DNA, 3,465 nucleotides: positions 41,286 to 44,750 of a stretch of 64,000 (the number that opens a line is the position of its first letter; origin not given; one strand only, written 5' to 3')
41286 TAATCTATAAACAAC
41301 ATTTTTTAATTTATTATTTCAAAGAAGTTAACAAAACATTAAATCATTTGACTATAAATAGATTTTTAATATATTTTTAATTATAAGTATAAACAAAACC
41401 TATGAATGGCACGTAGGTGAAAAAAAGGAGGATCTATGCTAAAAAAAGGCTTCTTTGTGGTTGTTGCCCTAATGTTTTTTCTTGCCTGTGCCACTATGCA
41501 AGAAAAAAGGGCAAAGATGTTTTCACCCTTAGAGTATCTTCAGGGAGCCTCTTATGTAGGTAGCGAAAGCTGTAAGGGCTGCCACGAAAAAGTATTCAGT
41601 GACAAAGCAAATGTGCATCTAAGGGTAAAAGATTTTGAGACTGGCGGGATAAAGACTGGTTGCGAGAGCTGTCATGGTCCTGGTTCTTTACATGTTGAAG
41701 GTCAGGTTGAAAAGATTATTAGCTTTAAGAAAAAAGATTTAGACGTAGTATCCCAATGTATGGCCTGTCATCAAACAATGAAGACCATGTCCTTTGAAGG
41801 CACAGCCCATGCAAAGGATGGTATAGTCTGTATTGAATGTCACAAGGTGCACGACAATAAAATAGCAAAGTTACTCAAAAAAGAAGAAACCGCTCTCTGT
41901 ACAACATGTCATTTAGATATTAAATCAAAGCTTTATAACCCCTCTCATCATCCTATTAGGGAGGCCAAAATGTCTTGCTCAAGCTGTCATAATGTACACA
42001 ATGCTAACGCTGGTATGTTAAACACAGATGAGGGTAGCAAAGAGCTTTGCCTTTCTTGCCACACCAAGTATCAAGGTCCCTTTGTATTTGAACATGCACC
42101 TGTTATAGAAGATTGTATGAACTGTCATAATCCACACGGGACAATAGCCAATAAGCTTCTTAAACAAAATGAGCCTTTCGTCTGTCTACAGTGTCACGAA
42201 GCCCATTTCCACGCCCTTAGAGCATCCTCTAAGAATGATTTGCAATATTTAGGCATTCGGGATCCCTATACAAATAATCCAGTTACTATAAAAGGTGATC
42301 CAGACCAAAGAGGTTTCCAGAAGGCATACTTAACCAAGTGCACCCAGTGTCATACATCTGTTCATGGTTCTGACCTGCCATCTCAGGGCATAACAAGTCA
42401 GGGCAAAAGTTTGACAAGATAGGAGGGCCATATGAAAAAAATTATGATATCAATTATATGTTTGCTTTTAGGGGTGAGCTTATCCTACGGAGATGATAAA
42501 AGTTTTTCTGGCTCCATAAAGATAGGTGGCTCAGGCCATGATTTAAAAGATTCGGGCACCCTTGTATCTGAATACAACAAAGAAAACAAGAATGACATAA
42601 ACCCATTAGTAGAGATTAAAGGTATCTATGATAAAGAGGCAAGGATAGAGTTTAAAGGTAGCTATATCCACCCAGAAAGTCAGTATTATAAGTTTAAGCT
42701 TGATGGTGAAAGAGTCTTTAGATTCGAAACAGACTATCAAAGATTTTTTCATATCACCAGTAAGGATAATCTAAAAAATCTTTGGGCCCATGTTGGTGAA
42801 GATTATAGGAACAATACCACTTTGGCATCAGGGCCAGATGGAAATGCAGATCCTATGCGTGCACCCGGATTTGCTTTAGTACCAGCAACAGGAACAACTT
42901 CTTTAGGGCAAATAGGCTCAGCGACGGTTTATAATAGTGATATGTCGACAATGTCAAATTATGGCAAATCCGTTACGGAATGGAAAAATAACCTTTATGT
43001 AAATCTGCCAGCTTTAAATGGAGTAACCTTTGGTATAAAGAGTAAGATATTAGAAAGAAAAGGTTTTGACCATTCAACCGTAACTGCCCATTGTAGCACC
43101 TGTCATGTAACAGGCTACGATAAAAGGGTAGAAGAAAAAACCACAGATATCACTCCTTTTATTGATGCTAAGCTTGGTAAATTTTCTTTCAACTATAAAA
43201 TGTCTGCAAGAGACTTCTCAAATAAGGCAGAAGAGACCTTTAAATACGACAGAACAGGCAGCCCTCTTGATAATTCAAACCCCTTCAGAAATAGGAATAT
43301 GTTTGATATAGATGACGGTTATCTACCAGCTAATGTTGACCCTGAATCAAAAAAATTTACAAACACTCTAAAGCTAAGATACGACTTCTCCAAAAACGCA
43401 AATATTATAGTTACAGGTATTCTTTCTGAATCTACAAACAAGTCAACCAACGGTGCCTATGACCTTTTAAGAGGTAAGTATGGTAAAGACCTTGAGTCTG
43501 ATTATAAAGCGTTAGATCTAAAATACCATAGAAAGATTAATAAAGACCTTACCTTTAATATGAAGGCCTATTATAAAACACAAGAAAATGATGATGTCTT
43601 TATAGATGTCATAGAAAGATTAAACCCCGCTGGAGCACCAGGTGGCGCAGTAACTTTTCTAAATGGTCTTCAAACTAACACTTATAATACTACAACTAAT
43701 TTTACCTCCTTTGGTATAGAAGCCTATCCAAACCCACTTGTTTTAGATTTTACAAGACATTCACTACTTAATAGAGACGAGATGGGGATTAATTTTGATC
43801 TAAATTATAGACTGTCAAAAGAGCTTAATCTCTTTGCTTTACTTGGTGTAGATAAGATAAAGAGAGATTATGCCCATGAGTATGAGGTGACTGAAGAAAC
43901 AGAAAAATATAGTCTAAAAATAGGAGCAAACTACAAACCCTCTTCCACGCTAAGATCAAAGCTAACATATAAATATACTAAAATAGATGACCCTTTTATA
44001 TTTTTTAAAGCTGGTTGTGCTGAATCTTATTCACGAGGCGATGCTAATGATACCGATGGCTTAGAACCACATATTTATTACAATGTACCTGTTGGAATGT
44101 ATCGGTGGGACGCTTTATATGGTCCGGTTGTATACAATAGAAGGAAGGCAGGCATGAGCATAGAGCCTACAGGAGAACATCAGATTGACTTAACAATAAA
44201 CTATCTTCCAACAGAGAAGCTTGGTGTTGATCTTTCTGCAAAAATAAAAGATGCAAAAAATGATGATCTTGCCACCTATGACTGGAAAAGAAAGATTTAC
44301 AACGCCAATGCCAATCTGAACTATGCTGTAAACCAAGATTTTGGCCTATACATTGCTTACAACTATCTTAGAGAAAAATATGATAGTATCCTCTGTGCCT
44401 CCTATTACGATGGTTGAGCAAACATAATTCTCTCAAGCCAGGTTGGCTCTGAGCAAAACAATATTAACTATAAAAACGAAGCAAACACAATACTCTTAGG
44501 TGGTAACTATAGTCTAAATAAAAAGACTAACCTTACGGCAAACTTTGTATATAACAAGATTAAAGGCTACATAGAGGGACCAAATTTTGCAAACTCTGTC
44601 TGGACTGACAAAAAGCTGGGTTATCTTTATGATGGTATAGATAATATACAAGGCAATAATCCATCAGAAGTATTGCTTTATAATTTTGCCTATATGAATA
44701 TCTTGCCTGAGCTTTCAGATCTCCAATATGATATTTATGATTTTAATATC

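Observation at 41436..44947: MtoAB/PioAB-like porin-cytochrome conduit (decahaem cytochrome + ~820-aa outer-membrane barrel), a candidate extracellular electron-transfer module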

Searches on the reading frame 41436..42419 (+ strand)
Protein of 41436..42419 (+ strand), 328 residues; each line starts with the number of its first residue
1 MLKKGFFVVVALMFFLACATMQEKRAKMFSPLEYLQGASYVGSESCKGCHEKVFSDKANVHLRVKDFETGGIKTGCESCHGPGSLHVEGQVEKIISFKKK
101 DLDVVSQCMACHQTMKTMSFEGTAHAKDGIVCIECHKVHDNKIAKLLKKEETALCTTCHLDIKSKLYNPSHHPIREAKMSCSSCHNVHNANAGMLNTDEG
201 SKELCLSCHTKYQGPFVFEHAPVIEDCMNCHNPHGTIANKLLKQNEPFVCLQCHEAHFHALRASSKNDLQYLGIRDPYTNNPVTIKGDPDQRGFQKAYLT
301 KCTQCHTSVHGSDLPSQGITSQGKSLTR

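Call 6: search_protein_families(library=pfam, proteins=[window:41436-42419:+], max_evalue=1)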
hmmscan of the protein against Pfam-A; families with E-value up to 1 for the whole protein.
window:41436-42419:+ (328 aa): 9 families
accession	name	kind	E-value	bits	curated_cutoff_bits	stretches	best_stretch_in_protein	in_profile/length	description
PF09699.15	Paired_CXXCH_1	-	9.9e-32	108.8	20.6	3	220-256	1-38/41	Doubled CXXCH motif (Paired_CXXCH_1)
PF14522.11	Cytochrome_C7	-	1.5e-11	44.4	24.8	5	43-113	13-67/67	Cytochrome c7 and related cytochrome c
PF22678.1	Cytochrom_c_NrfB-like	-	3.9e-11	43.7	27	2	76-158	1-89/89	Cytochrome c-type protein NrfB-like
PF14537.11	Cytochrom_c3_2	-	3.7e-10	40.6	25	4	124-210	1-79/79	Cytochrome c3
PF22113.1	Mtrc-MtrF_II-IV_dom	-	1.9e-09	37.7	30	3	202-311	6-93/176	Outer membrane cytochrome MtrC/MtrF-like, domains II/IV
PF13435.11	Cytochrome_C554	-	4e-07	31.3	20.8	2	20-81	24-84/84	Cytochrome c554 and c-prime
PF02085.21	Cytochrom_CIII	-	8.4e-06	26.5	22.9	1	115-209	18-101/101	Class III cytochrome C family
PF25206.1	DUF7836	-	0.17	12.2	26.7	2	226-271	9-54/59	Domain of unknown function (DUF7836)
PF09538.15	FYDLN_acid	-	0.6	11.3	23.9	0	194-223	1-27/105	Protein of unknown function (FYDLN_acid)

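Call 7: search_protein_families(library=ncbifam, proteins=[window:41436-42419:+], max_evalue=1)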
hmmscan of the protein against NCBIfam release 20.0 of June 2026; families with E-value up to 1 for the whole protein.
window:41436-42419:+ (328 aa): 20 families
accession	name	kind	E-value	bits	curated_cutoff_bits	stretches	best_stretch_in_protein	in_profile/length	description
NF041028.1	decahem_GSU2203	exception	1e-118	396.2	325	1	8-328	2-317/317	GSU2203 family decaheme c-type cytochrome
TIGR03508.1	decahem_SO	subfamily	1.8e-68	230.8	192.2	1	42-315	1-257/258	DmsE family decaheme c-type cytochrome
TIGR01905.1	paired_CXXCH_1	subfamily_domain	1.1e-26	92.4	25.2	3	220-257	1-39/41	doubled CXXCH domain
NF008659.0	PRK11659.1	equivalog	4.1e-14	52.7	184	2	29-165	32-173/188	cytochrome c nitrite reductase pentaheme subunit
TIGR03146.1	cyt_nit_nrfB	equivalog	1.3e-08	35.2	166.6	2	150-212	82-144/145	cytochrome c nitrite reductase pentaheme subunit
NF047727.1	4hemeCytCCctA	equivalog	1.3e-07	31.7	180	2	73-162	37-107/109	tetraheme c-type cytochrome CctA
TIGR03153.1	cytochr_NrfH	equivalog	3e-07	30.6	134.2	2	90-137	86-134/138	cytochrome c nitrite reductase small subunit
NF045713.1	CxxCH_16_HmcA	equivalog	8e-07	28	400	1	107-260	113-258/541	sulfate respiration complex hexadecaheme cytochrome HmcA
NF045722.1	c3_cytochr_TmcA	equivalog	2.8e-05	24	114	1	104-162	56-113/125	acidic tetraheme cytochrome c3 TmcA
NF049875.1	NetB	exception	4.8e-05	23.3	380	1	152-212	138-198/211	Nrf-like electron transfer protein NetB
NF041198.1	UshA_like_PCGU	equivalog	9.3e-05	21.2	275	1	74-120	473-516/519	UshA-like (seleno)protein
NF043010.1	Cyt554_Nsmonas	equivalog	0.0068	15.8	400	1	39-86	76-121/238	cytochrome c-550 CycA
NF008503.0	PRK11413.1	equivalog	0.036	12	641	1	182-228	90-134/753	hydratase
NF040826.1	lxa_BCAM0308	equivalog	0.045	13.5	100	1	147-194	18-66/153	BCAM0308 family protein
NF007931.0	PRK10646.1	equivalog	0.067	13.2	246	1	244-291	65-112/153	tRNA (adenosine(37)-N6)-threonylcarbamoyltransferase complex ATPase subunit type 1 TsaE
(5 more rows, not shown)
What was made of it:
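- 41436..42422 (+): omcK-like gene: a 328-aa decahaem c-type cytochrome of the GSU2203 family and a homologue of MtrA/DmsE. NF041028 scores 396 bits (cutoff 325) and TIGR03508 scores 231 bits (cutoff 192) (call 7).
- On GSU2203 (OmcK) family decahaem cytochrome: 396.2 bits against a cutoff of 325; residues 8-328 match profile positions 2-317 of 317 (call 7).
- On MtrAB / PioAB / MtoAB-type porin-cytochrome conduit: TIGR03508 scores 230.8 bits against a cutoff of 192.2 (call 7).
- It passes the DmsE/MtrA family cutoff (call 7). NCBI curators define the family by its CXXCH (call 7).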

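Call 37: search_solved_structures(query=window:41436-42419:+, max_evalue=0.001, show_alignments=1)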
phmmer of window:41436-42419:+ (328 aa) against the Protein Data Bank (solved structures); distinct sequences matched with E-value up to 0.001: 4.
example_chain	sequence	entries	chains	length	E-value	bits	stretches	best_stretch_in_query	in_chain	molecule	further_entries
6r2q_A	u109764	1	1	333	1.2e-44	156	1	39-317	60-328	Cystathionine beta-synthase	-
6i5b_A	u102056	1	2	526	2.3e-10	43.3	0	106-176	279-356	Uncharacterized protein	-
6qvm_A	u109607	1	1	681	3.6e-06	29.5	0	74-117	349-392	Multiheme cytochrome cf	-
2ozy_A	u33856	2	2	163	2.9e-05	26.5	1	46-170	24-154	Cytochrome c-type protein nrfB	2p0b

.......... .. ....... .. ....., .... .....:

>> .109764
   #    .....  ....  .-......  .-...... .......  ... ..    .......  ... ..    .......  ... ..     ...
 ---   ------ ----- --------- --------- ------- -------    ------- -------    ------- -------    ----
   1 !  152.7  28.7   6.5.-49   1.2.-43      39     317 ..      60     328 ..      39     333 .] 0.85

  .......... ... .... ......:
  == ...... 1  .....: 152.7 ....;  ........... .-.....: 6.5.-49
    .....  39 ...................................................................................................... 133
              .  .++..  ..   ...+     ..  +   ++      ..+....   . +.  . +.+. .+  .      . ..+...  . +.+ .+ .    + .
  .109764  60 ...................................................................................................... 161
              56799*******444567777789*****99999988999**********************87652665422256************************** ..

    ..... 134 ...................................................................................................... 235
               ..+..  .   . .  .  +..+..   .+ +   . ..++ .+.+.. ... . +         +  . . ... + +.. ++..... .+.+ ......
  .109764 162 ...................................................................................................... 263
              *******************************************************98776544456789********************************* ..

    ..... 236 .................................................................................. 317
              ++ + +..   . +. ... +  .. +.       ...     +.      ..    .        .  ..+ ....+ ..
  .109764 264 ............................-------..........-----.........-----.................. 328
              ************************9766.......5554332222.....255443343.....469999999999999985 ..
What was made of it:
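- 41436..42422 (+): 6r2q_A (MtrA) matches at E=1.2e-44 over residues 39-317 (call 37).
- On MtrAB / PioAB / MtoAB-type porin-cytochrome conduit: 6r2q_A matches at E=1.2e-44 (call 37).
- MtrA (6r2q_A) matches at E=1.2e-44 (call 37). OmcK aligns co-linearly with MtrA over 279 residues at E=1.2e-44 (the stretch holds all ten of its motifs) and is the same size (328 vs 333 aa) (call 37).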

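Call 63: list_cluster_members(proteins=[P0001, window:41436-42419:+, window:25848-28301:-])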
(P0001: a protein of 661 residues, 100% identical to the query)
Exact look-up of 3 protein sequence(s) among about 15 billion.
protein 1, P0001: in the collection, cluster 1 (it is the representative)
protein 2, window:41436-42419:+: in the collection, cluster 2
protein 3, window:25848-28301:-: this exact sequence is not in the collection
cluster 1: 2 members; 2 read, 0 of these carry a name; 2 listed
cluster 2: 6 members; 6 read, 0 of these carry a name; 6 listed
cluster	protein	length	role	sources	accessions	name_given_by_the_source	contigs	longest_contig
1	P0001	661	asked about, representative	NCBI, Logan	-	-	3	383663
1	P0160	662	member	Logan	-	-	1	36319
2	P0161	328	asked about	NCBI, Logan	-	-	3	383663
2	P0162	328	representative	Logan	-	-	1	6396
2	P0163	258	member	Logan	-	-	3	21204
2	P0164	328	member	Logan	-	-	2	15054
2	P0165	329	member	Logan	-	-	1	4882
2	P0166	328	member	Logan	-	-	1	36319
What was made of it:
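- Tried and rejected: Cluster look-ups gave no names (call 63).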

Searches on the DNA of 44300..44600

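Call 16: search_rna_families(source=window, start=44300, end=44600, threshold=evalue, max_evalue=10, show_alignments=2)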
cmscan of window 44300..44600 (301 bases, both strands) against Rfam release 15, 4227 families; matches with E-value up to 10: 3.
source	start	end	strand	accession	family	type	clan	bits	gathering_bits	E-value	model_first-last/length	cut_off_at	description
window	44423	44535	-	RF01289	snoR17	Gene; snRNA; snoRNA; CD-box;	-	20.7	60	0.64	1-110/110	no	Small nucleolar RNA snoR17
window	44381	44543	-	RF02047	Sphinx_2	Gene; lncRNA;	-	16.3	34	0.61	1-158/158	no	Sphinx conserved region 2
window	44424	44516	-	RF01749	pan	Cis-reg;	-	14.4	36.2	6.3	1-92/92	no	pan motif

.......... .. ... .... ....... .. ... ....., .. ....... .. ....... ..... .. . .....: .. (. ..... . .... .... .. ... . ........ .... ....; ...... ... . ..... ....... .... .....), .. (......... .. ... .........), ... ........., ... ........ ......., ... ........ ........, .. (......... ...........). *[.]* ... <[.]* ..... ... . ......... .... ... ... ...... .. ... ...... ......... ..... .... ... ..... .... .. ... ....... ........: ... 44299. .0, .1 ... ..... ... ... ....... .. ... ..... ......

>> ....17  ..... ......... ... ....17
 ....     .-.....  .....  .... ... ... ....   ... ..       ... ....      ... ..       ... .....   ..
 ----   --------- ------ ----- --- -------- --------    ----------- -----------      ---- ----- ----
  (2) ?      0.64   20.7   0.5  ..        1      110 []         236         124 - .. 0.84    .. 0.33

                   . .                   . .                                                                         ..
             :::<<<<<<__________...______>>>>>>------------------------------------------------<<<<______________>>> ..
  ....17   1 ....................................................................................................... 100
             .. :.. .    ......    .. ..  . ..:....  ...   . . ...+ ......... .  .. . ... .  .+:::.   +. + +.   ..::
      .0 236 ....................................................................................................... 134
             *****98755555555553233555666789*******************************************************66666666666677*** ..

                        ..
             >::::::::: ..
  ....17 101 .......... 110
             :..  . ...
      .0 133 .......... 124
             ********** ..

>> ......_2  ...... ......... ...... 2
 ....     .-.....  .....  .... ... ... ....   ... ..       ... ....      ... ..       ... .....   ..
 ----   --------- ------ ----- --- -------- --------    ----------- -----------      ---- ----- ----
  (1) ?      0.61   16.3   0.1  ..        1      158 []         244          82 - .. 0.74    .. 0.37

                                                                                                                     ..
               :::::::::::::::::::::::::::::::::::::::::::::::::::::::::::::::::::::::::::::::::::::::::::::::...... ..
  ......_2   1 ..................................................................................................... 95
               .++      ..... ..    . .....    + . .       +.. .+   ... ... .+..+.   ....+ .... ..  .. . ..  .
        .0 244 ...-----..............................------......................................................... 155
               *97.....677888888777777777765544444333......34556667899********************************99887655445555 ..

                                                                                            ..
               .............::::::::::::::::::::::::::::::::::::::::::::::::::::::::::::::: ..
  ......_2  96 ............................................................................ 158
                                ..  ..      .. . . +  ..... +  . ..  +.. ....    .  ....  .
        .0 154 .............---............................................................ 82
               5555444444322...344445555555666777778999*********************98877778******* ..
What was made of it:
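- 44432..44453 (+): SECIS-like hairpin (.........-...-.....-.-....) starting 14 nt after the UGA. No Rfam family matches it (call 16).
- No Rfam SECIS family matches the region (call 16).
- Tried and rejected: Rfam found no SECIS family at the TGA, only chance-level hits on the opposite strand (call 16).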
